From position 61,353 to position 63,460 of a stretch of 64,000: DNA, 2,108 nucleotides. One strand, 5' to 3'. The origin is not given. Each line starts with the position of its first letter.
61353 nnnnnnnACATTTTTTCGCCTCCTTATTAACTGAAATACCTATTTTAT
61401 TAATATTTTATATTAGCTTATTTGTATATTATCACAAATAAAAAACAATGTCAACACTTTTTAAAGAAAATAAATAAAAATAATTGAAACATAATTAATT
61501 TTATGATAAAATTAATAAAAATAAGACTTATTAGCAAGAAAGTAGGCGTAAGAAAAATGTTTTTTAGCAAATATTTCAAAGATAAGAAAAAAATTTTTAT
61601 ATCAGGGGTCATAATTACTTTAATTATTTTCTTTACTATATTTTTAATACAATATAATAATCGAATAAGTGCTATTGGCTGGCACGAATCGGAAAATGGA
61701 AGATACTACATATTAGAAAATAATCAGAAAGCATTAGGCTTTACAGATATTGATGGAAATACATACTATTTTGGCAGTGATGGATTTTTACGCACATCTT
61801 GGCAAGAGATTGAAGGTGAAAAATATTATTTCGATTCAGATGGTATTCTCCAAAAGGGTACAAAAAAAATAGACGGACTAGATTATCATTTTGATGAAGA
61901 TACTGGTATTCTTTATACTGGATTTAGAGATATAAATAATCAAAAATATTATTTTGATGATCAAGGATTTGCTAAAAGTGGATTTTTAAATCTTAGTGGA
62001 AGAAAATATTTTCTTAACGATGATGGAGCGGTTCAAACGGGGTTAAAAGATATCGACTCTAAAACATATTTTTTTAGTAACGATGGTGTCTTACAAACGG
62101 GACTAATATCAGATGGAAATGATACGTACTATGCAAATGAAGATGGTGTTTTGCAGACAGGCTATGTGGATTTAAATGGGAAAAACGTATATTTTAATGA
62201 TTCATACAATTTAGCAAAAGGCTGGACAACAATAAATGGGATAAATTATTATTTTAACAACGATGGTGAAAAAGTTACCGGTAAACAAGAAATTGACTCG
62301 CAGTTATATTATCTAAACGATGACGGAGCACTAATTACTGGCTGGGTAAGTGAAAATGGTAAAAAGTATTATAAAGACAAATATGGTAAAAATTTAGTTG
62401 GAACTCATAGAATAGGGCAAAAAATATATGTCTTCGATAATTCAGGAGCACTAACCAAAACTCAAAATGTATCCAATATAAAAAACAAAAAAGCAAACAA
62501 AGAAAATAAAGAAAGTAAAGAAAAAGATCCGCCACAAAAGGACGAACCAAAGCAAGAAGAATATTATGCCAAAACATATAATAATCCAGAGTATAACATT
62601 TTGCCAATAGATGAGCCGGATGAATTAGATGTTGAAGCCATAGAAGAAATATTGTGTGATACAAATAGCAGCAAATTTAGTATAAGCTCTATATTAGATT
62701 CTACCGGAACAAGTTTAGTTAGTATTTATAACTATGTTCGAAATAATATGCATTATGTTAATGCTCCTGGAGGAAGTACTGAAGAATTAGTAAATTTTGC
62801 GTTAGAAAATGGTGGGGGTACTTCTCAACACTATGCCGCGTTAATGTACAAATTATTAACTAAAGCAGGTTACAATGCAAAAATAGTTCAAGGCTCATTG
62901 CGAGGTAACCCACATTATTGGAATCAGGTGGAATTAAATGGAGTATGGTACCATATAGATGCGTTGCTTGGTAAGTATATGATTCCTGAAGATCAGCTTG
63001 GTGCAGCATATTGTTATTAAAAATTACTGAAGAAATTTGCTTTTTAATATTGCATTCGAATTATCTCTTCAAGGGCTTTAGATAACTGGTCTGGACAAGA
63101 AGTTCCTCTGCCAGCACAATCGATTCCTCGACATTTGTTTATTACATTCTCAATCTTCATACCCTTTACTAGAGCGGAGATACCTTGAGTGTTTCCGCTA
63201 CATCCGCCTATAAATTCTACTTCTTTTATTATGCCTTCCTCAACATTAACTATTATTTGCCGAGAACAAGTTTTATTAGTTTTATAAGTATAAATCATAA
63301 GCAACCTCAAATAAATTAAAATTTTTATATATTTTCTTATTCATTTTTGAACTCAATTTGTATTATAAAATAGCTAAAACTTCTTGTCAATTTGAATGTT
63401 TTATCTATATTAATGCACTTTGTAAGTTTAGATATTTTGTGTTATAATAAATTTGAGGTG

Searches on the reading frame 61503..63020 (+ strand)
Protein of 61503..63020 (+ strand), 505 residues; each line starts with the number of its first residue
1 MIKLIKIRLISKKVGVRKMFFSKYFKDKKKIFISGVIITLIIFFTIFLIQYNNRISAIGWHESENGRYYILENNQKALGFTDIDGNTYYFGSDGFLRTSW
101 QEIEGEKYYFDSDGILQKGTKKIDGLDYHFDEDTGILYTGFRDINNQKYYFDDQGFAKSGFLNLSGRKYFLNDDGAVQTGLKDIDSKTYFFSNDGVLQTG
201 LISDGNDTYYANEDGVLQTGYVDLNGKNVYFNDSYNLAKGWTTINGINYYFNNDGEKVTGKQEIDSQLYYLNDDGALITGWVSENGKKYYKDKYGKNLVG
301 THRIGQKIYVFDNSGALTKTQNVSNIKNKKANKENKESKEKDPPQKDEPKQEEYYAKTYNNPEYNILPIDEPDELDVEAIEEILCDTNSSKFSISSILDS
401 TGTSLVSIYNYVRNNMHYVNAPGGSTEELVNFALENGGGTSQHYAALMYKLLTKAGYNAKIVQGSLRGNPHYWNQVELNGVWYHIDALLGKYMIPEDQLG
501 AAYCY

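Call 7: search_protein_families(library=pfam, proteins=[window:61503-63020:+], max_evalue=0.001)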
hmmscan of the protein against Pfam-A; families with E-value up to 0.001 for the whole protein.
window:61503-63020:+ (505 aa): 3 families
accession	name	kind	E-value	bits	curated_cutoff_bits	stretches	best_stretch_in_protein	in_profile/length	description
PF19127.6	Choline_bind_3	-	2.7e-31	107.7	27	4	239-278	2-43/47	Choline-binding repeat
PF01473.26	Choline_bind_1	-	1.2e-23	82.6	20.5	1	98-115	1-18/19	Putative cell wall binding repeat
PF01841.26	Transglut_core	-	3.3e-10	40.7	23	1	403-487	16-108/108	Transglutaminase-like superfamily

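Call 98: search_protein_families(library=padloc, proteins=[window:61503-63020:+], max_evalue=0.01)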
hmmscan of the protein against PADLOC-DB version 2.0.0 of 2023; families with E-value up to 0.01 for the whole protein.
window:61503-63020:+ (505 aa): 0 families

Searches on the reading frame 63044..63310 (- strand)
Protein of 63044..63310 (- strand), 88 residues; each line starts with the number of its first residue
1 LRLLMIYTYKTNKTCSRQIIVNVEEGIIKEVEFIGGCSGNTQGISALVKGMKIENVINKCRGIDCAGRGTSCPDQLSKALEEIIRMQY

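Call 101: search_protein_families(library=pfam, proteins=[window:63044-63310:-], max_evalue=0.000001)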
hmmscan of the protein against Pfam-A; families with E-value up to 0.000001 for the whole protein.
window:63044-63310:- (88 aa): 1 family
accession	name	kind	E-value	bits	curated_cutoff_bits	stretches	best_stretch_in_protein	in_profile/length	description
PF12637.14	TSCPD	-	4.7e-29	101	22.8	1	7-83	1-87/88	TSCPD domain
